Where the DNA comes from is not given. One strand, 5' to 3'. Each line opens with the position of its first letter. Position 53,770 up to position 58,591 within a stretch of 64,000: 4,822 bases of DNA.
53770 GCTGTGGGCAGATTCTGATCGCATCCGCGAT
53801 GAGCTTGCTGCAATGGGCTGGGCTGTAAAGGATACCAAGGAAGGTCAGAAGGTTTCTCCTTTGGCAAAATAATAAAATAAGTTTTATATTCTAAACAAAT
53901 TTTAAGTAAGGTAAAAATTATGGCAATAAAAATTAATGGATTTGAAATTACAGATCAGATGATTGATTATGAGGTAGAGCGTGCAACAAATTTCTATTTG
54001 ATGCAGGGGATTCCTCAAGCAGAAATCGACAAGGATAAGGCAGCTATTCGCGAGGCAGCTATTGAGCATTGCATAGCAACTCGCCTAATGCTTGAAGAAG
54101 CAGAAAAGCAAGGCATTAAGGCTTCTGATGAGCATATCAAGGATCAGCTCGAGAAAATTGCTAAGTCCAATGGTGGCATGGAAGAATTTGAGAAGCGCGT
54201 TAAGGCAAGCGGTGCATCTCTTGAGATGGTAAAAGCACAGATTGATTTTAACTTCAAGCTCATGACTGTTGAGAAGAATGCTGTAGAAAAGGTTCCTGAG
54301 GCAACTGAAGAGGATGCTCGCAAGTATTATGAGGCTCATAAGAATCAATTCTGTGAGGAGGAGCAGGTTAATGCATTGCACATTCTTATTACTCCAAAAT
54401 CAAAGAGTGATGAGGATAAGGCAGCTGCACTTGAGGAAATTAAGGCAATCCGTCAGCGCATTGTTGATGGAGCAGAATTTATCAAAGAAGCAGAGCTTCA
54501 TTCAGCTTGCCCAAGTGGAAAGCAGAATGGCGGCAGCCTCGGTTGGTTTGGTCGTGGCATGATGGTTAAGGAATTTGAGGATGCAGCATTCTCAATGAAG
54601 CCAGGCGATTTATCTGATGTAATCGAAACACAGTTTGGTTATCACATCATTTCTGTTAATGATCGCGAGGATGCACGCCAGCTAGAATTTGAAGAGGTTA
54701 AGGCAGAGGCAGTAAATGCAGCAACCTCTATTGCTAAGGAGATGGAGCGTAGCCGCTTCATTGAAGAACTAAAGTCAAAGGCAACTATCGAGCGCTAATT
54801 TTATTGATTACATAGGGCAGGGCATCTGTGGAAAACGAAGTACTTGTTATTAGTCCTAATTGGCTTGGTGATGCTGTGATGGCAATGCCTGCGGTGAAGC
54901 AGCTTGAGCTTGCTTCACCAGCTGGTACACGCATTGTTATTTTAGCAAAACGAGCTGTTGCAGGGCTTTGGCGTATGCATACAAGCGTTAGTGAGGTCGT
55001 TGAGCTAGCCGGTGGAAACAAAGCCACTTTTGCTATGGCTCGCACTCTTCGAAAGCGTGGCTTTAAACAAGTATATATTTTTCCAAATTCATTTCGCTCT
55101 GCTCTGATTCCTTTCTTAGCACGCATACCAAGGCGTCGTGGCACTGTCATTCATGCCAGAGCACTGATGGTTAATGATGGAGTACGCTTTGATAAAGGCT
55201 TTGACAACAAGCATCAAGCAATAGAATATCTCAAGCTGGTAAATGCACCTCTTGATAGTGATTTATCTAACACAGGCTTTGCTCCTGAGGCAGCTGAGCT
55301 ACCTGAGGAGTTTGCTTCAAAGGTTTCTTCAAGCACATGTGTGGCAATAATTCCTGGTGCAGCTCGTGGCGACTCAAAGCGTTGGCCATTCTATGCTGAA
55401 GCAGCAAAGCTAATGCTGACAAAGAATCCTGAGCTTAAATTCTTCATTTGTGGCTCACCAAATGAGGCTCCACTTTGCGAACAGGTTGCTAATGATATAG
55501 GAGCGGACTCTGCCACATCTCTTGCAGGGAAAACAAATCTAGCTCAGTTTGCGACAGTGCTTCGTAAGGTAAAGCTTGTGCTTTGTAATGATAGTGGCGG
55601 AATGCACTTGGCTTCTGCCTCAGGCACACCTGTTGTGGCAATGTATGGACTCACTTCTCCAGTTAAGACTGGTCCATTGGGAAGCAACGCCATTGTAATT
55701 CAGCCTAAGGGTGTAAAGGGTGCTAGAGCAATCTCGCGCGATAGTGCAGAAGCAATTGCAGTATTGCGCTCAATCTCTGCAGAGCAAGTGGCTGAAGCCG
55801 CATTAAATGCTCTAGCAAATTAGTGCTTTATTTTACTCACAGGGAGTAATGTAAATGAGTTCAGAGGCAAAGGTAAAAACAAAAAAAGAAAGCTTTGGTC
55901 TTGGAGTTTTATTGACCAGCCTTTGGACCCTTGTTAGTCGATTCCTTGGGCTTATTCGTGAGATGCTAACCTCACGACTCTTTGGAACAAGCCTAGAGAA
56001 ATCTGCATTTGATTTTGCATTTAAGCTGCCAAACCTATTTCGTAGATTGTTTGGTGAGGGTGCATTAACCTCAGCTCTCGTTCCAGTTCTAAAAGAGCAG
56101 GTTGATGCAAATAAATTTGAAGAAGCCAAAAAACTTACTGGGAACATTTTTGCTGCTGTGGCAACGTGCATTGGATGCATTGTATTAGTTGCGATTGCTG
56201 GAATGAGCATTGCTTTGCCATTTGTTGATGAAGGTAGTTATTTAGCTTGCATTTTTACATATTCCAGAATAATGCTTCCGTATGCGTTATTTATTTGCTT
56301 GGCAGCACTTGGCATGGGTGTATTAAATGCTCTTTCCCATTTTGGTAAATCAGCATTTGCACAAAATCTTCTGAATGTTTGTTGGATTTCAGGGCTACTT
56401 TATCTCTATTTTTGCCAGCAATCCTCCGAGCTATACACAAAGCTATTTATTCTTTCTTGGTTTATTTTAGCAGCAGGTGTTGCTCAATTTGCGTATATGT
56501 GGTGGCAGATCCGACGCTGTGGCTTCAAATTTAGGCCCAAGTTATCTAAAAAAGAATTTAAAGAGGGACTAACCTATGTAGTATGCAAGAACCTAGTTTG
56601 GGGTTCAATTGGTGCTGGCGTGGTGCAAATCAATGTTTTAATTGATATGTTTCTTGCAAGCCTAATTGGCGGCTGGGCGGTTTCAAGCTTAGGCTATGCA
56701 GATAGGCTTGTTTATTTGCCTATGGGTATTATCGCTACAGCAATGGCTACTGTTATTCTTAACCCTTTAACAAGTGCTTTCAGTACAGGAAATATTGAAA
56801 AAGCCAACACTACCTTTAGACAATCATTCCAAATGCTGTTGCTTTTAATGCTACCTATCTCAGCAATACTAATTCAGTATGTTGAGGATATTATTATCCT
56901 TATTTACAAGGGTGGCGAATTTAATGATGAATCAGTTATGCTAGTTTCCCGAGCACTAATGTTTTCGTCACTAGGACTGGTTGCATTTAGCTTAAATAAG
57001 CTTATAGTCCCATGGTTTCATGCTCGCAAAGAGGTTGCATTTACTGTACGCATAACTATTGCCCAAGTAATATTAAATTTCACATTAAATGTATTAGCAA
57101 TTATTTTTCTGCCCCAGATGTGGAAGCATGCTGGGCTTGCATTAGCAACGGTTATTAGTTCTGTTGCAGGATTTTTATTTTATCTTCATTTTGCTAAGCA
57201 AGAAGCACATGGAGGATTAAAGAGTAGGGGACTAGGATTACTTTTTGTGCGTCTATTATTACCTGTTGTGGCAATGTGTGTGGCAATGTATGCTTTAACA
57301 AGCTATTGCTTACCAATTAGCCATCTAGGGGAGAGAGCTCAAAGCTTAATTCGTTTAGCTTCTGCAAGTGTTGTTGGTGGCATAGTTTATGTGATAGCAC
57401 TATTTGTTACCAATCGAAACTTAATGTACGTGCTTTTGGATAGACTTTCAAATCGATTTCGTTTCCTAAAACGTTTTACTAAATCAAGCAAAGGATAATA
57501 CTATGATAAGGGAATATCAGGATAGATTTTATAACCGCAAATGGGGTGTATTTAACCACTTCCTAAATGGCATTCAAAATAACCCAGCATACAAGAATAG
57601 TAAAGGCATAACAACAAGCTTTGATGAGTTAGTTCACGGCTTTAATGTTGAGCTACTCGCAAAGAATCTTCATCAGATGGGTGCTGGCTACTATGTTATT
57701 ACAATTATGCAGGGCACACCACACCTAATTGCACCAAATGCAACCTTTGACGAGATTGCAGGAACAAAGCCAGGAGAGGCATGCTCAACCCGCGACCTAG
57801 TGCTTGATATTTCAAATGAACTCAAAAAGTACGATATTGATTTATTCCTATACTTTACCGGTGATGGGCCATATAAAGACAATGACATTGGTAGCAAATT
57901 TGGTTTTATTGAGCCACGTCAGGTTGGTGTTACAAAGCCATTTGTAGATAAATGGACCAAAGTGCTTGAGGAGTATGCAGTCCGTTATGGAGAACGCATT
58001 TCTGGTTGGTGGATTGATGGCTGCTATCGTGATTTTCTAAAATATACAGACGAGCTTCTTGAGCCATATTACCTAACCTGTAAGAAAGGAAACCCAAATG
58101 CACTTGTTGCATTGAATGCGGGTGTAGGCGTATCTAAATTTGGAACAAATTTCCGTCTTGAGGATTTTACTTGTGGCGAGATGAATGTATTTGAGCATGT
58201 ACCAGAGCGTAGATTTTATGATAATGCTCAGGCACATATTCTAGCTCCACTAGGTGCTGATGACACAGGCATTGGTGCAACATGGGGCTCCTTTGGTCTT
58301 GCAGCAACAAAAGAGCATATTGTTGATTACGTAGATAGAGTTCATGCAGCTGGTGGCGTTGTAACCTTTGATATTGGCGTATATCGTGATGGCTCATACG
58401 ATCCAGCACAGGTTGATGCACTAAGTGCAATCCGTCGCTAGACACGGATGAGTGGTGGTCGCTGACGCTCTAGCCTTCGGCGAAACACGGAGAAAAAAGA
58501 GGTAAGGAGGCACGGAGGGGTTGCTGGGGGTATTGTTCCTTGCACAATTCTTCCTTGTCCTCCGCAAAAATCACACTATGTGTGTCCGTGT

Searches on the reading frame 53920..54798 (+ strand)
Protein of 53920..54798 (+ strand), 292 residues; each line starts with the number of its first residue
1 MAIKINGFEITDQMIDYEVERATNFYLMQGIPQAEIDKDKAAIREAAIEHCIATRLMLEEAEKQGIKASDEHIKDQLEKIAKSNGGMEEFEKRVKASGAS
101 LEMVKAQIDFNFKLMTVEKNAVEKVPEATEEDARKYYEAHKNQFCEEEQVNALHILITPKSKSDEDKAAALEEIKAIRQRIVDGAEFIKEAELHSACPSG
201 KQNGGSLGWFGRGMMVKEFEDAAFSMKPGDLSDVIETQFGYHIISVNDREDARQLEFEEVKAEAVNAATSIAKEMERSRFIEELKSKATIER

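Call 74: search_protein_families(library=pfam, proteins=[window:53920-54798:+], max_evalue=0.001)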
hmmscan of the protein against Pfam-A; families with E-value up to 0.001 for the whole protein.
window:53920-54798:+ (292 aa): 7 families
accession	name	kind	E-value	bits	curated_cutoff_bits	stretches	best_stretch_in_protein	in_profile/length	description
PF13616.12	Rotamase_3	-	5.7e-26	91.8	22.5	1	141-249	11-115/116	PPIC-type PPIASE domain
PF00639.27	Rotamase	-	3.2e-25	89.4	21.7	1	154-248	1-97/97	PPIC-type PPIASE domain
PF13145.12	Rotamase_2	-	2.8e-19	70.5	27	1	129-261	2-120/121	PPIC-type PPIASE domain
PF13624.11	SurA_N_3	-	2.5e-11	44.1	27.2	1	2-109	41-153/162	SurA-like N-terminal domain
PF13623.11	SurA_N_2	-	1.8e-09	38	28.5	1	3-80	44-122/145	SurA-like N-terminal domain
PF09312.16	SurA_N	-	4e-08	33.9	30.8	1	37-108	36-108/118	SurA N-terminal domain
PF05698.19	Trigger_C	-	0.00032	21.2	22.7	1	4-104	35-147/162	Bacterial trigger factor protein (TF) C-terminus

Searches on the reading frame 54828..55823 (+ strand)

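Call 74: search_protein_families(library=pfam, proteins=[window:54828-55823:+], max_evalue=0.001)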
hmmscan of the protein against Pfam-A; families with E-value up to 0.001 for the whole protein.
window:54828-55823:+ (331 aa): 1 family
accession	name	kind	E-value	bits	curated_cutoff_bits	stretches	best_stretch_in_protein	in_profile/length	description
PF01075.23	Glyco_transf_9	-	2.9e-39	135.3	22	1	68-292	2-228/247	Glycosyltransferase family 9 (heptosyltransferase)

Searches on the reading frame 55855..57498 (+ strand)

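Call 74: search_protein_families(library=pfam, proteins=[window:55855-57498:+], max_evalue=0.001)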
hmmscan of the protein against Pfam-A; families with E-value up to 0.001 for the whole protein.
window:55855-57498:+ (547 aa): 2 families
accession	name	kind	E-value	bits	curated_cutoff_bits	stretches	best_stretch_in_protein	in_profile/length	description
PF03023.19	MurJ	-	6.6e-85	285.8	27.4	1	40-485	2-436/451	Lipid II flippase MurJ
PF01554.23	MatE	-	4.1e-09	36.8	24.9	1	262-414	14-161/161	MatE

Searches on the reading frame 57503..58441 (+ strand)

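Call 74: search_protein_families(library=pfam, proteins=[window:57503-58441:+], max_evalue=0.001)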
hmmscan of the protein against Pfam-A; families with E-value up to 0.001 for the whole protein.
window:57503-58441:+ (312 aa): 1 family
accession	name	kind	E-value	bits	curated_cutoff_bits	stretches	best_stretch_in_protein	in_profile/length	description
PF01120.23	Alpha_L_fucos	-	4.6e-07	30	25.2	1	93-310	136-336/345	Alpha-L-fucosidase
